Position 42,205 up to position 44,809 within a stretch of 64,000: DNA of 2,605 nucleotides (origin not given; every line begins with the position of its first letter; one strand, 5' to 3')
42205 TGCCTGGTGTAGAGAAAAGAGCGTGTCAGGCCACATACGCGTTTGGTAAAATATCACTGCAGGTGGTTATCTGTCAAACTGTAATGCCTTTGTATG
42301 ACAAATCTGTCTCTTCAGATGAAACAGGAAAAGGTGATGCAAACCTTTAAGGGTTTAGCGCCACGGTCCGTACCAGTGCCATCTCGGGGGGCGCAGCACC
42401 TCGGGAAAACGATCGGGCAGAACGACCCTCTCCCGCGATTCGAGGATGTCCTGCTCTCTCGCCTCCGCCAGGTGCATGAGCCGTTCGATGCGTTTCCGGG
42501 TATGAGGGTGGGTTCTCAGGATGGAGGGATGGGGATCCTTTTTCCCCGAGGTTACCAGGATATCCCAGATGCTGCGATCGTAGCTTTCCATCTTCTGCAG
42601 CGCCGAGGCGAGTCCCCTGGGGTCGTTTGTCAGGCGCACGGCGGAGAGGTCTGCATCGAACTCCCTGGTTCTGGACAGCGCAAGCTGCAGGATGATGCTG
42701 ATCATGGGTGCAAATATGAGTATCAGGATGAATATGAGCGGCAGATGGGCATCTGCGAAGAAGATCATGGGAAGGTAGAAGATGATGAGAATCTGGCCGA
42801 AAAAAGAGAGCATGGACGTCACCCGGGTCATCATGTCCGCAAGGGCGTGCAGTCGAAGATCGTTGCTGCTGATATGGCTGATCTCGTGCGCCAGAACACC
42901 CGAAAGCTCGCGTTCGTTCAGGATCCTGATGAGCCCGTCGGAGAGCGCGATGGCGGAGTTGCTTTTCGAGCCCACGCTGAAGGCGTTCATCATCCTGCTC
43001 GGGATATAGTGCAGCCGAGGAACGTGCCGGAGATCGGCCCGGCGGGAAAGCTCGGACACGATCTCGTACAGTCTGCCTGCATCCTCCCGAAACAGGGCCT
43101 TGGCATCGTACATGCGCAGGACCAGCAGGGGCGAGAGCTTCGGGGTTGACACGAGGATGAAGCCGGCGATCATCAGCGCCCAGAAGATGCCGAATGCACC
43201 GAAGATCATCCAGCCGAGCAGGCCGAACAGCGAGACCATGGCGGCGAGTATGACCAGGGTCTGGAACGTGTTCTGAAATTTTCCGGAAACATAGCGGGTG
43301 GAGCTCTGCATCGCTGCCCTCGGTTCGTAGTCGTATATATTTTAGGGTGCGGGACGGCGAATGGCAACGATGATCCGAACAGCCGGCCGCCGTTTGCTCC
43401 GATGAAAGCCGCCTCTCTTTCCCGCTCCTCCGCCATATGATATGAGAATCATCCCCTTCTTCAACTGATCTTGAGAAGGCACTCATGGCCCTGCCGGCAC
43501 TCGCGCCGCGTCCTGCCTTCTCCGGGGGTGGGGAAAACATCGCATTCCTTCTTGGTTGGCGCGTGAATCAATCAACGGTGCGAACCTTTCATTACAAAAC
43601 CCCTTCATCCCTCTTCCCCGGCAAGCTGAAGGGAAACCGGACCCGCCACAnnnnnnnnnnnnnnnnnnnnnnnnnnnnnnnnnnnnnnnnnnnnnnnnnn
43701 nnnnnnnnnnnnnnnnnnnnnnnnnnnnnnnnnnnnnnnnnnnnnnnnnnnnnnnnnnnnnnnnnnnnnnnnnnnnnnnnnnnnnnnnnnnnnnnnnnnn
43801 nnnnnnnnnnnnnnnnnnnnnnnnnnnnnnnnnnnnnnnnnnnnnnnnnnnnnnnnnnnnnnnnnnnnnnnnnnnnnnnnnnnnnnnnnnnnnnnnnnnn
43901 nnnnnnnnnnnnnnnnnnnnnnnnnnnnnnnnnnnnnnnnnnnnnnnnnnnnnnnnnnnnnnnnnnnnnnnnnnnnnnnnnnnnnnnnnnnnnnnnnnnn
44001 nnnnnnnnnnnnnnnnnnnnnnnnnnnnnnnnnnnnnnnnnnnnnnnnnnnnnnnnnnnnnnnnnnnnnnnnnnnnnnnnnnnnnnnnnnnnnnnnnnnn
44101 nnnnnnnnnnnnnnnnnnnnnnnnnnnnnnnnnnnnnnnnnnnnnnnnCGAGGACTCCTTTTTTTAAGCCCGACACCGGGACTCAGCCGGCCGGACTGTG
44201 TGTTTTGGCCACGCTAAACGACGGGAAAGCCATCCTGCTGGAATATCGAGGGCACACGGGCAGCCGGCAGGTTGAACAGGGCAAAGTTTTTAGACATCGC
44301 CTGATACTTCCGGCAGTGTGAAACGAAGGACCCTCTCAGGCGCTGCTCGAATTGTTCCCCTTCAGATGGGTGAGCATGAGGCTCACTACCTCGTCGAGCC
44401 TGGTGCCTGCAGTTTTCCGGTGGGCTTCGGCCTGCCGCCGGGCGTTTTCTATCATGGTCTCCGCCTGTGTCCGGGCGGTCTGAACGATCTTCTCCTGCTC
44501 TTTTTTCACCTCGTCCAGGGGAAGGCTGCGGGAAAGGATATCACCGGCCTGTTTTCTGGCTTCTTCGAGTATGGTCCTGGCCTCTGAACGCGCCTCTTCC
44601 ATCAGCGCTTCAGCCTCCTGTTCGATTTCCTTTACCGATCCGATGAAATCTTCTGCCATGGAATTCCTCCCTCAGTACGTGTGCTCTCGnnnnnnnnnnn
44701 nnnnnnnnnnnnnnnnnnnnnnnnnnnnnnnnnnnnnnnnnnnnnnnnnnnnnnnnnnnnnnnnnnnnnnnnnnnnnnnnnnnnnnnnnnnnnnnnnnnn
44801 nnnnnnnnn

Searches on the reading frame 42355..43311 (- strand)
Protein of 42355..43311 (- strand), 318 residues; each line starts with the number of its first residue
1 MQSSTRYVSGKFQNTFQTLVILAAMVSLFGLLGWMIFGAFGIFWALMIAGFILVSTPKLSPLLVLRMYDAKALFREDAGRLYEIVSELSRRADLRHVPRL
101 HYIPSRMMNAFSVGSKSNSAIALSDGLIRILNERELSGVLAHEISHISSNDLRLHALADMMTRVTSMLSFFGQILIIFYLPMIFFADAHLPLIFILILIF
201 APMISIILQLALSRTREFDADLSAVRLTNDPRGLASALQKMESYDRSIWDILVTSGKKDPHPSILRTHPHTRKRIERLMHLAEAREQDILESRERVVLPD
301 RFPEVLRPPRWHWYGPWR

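Call 45: search_protein_families(library=pfam, proteins=[window:42355-43311:-], max_evalue=0.00001)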
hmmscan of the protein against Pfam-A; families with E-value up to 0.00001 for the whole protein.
window:42355-43311:- (318 aa): 1 family
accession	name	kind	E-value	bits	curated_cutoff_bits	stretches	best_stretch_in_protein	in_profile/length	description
PF01435.24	Peptidase_M48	-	1.7e-30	106.7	20.3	1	78-280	4-184/186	Peptidase family M48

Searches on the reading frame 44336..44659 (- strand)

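Call 7: search_protein_families(library=pfam, proteins=[window:44336-44659:-], max_evalue=0.01)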
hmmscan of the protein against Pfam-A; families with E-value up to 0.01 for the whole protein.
window:44336-44659:- (107 aa): 5 families
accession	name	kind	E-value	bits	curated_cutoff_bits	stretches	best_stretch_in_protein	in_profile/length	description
PF05103.18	DivIVA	-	6.5e-05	23.3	28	0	13-44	73-104/131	DivIVA protein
PF12072.13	RNase_Y_N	-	8.1e-05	22.6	32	1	52-84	22-54/201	RNase Y N-terminal region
PF06188.17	HrpE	-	0.00035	21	23.5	0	14-43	30-59/191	HrpE/YscL/FliH and V-type ATPase subunit E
PF00430.23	ATP-synt_B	-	0.00051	20.6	28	0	10-39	50-79/132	ATP synthase B/B' CF(0)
PF16999.10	V-ATPase_G_2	-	0.0013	19.7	28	1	11-84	23-94/104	Vacuolar (H+)-ATPase G subunit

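Call 8: search_protein_families(library=ncbifam, proteins=[window:44336-44659:-], max_evalue=0.001)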
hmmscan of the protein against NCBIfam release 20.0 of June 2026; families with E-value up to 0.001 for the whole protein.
window:44336-44659:- (107 aa): 11 families
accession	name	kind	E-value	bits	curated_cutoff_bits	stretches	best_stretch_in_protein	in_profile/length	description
NF050102.1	DivIVA_Wag31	equivalog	6.4e-09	36.1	260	1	11-92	131-206/256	DivIVA-like cell division protein Wag31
NF006574.0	PRK09098.1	subfamily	6.8e-08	32.2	278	1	9-43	34-68/277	HrpE/YscL family type III secretion apparatus protein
NF005198.1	PRK06669.1-3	equivalog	4.2e-07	29.5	200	1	10-91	59-134/299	flagellar assembly protein FliH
NF002170.0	PRK01005.1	equivalog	2.8e-06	27.2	280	0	9-43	22-56/208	V-type ATP synthase subunit E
NF006256.0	PRK08404.1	equivalog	4.1e-06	26.9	107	1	3-82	2-68/103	V-type ATP synthase subunit H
TIGR01144.1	ATP_synt_b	equivalog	1.1e-05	25.4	65.5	0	49-85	46-82/147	F0F1 ATP synthase subunit B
TIGR02926.1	AhaH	equivalog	4e-05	23.8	48.5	0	8-42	3-37/85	ATP synthase archaeal subunit H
NF002424.0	PRK01558.1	equivalog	0.00022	20.8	241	0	9-46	28-65/203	V-type ATP synthase subunit E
NF004413.0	PRK05759.1-4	equivalog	0.00029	21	197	1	10-82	55-123/156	F0F1 ATP synthase subunit B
NF006611.0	PRK09173.1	equivalog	0.00037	20.5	195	0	9-53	63-107/159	F0F1 ATP synthase subunit B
NF004411.0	PRK05759.1-2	equivalog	0.00092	19.3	131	0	10-41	55-86/156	F0F1 ATP synthase subunit B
